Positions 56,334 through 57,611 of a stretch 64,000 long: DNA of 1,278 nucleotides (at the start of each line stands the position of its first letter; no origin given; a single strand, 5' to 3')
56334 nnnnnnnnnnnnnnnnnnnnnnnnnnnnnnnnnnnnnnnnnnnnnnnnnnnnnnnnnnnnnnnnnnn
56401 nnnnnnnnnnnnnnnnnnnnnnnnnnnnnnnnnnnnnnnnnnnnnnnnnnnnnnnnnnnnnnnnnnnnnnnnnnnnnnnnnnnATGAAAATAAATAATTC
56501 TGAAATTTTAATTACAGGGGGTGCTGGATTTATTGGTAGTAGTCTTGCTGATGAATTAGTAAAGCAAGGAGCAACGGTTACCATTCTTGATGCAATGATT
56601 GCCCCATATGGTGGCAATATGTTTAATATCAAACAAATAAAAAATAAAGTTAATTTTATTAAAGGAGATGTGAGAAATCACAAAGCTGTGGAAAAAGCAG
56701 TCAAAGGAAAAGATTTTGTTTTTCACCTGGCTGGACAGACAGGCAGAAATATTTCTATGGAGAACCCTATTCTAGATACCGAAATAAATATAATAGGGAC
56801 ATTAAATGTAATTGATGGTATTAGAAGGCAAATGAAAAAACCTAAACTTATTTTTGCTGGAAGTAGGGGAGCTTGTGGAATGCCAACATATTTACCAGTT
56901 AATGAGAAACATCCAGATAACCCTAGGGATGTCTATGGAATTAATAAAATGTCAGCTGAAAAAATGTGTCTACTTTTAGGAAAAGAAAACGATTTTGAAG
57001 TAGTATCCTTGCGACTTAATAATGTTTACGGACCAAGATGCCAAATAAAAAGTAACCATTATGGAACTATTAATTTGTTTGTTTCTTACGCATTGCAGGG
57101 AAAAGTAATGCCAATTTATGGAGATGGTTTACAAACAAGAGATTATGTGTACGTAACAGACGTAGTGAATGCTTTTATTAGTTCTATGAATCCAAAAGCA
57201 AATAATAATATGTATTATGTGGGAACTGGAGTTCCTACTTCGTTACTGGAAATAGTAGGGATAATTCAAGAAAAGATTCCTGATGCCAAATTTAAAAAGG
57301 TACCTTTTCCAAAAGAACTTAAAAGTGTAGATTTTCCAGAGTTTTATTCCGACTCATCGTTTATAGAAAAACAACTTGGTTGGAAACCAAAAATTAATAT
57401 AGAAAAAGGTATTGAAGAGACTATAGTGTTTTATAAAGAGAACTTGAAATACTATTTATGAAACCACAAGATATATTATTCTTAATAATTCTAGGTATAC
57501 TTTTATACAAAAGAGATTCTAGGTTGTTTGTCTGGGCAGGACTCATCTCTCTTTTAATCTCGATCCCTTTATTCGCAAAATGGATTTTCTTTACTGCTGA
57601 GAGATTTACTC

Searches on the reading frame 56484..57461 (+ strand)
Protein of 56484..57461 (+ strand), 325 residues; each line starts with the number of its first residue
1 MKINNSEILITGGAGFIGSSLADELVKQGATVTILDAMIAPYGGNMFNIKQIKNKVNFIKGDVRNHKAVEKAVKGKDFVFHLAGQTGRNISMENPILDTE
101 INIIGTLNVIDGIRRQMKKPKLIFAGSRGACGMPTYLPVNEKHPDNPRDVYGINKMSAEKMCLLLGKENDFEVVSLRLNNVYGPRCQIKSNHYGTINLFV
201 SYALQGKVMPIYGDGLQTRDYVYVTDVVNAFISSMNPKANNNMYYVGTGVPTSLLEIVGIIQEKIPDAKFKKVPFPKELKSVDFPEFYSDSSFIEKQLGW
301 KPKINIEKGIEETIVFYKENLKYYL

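Call 9: search_protein_families(library=pfam, proteins=[window:56484-57461:+], max_evalue=0.0001)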
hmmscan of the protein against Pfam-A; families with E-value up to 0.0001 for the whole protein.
window:56484-57461:+ (325 aa): 11 families
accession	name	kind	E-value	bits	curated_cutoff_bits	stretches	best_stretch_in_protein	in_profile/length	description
PF01370.27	Epimerase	-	6.3e-49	167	20.9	1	8-246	1-239/240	NAD dependent epimerase/dehydratase family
PF16363.11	GDP_Man_Dehyd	-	8.7e-48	163.9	27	1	9-313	1-332/332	GDP-mannose 4,6 dehydratase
PF01073.25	3Beta_HSD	-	6.1e-24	84.9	22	1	9-253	1-255/280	3-beta hydroxysteroid dehydrogenase/isomerase family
PF02719.21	Polysacc_synt_2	-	4.9e-12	46.1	20.2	1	8-252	1-234/293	Polysaccharide biosynthesis protein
PF00106.31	adh_short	-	3.6e-08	33.6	26.6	1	8-75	3-70/195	short chain dehydrogenase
PF05368.20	NmrA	-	4e-07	30.4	27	1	5-94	2-88/298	NmrA-like family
PF07993.18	NAD_binding_4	-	5.7e-07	29.4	20.1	0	10-230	1-257/258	Male sterility protein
PF13460.12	NAD_binding_10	-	6.5e-07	29.8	27.2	1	12-116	1-88/184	NAD(P)H-binding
PF04321.23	RmlD_sub_bind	-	3.4e-06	26.8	27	1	7-188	2-155/287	RmlD substrate binding domain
PF08659.16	KR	-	1.3e-05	25.6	22.6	1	8-74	3-73/180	KR domain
PF03435.24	Sacchrp_dh_NADP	-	5.6e-05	23.9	25.1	1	9-88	2-81/129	Saccharopine dehydrogenase NADP binding domain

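Call 13: search_protein_families(library=ncbifam, proteins=[window:56484-57461:+], max_evalue=1e-10)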
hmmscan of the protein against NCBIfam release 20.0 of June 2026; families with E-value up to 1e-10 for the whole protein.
window:56484-57461:+ (325 aa): 16 families
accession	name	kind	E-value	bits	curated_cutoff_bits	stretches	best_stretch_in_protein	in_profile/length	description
TIGR01181.1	dTDP_gluc_dehyt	equivalog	3.7e-44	151.1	365.1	1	8-323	2-317/321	dTDP-glucose 4,6-dehydratase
TIGR01179.1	galE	equivalog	1.1e-43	149.4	262.3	1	8-317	2-325/332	UDP-glucose 4-epimerase GalE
TIGR04180.1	EDH_00030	hypoth_equivalog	3.4e-38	131.4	475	1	8-303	1-295/297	NAD-dependent 4,6-dehydratase LegB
TIGR02197.1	heptose_epim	equivalog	7.9e-32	110.7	274.6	1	8-317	1-313/316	ADP-glyceromanno-heptose 6-epimerase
NF011728.1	PRK15181.1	equivalog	9.1e-32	110.4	760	1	7-319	17-339/348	Vi polysaccharide biosynthesis UDP-N-acetylglucosaminuronic acid C-4 epimerase TviC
NF007956.0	PRK10675.1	subfamily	2.8e-26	92.4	394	1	7-315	2-327/338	UDP-glucose 4-epimerase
NF007490.0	PRK10084.1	subfamily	7.5e-25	87.7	649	1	141-323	157-340/361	dTDP-glucose 4,6-dehydratase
NF007582.0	PRK10217.1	equivalog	2.2e-23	82.9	698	1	144-322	153-336/355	dTDP-glucose 4,6-dehydratase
NF042422.1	oxyalk_red_OleD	equivalog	1.2e-18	67.6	580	1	7-267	2-252/329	2-alkyl-3-oxoalkanoate reductase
TIGR02622.1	CDP_4_6_dhtase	equivalog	1.2e-18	67.3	278.45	1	5-119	4-121/352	CDP-glucose 4,6-dehydratase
NF043036.1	ErythonDh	equivalog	2.9e-18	66.1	325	1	7-161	2-159/321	D-erythronate dehydrogenase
TIGR03466.1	HpnA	hypoth_equivalog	2e-17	63.1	367.65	1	8-245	3-227/327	hopanoid-associated sugar epimerase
NF041015.1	UDPsulfquin_syn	equivalog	4.6e-16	58.8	575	0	50-136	62-153/384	UDP-sulfoquinovose synthase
NF042423.1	oxyalk_red_Shew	equivalog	3.2e-15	56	580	1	5-251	8-243/331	2-alkyl-3-oxoalkanoate reductase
NF008360.0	PRK11150.1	equivalog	3.4e-15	56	452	1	122-282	111-271/310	ADP-glyceromanno-heptose 6-epimerase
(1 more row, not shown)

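Call 33: search_solved_structures(query=window:56484-57461:+, max_evalue=1e-30)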
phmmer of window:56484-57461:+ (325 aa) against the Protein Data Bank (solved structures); distinct sequences matched with E-value up to 1e-30: 14.
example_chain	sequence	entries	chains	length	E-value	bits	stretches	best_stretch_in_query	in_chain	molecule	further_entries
4zrm_A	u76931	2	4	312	1.7e-41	145.7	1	6-321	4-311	UDP-glucose 4-epimerase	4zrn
4gll_A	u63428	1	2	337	2.8e-38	135.2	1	4-323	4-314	UDP-glucuronic acid decarboxylase 1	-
2b69_A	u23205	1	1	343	3e-38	135.1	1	4-323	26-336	UDP-glucuronate decarboxylase 1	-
4lk3_A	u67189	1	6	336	3.9e-38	134.7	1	6-323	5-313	UDP-glucuronic acid decarboxylase 1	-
4m55_A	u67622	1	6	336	5.3e-38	134.2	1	6-323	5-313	UDP-glucuronic acid decarboxylase 1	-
6bi4_A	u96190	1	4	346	3.4e-36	128.3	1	4-323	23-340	dTDP-glucose 4,6-dehydratase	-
9rl0_E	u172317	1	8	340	5e-35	124.5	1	8-318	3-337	CDP-tyvelose 2-epimerase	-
6wjb_A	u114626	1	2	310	1.4e-34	123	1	6-263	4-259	NAD-dependent epimerase/dehydratase family protein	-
2p5u_A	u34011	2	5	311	1.6e-34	122.8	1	8-317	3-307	UDP-glucose 4-epimerase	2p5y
7ys8_A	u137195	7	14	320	4e-34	121.5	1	8-319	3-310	UDP-glucose 4-epimerase | UDP-glucose 4-epimerase along with EC 5.1.3.2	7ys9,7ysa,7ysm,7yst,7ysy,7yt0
6wj9_A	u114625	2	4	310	1.2e-33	119.9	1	6-263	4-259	NAD-dependent epimerase/dehydratase family protein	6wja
8rdg_A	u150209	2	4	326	4.4e-33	118.1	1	8-315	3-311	SDR family NAD(P)-dependent oxidoreductase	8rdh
8rdi_A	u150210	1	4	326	1.6e-32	116.3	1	8-315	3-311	SDR family NAD(P)-dependent oxidoreductase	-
6pmh_A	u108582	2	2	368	1.4e-31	113.1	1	8-321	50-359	UDP-glucose 4-epimerase related protein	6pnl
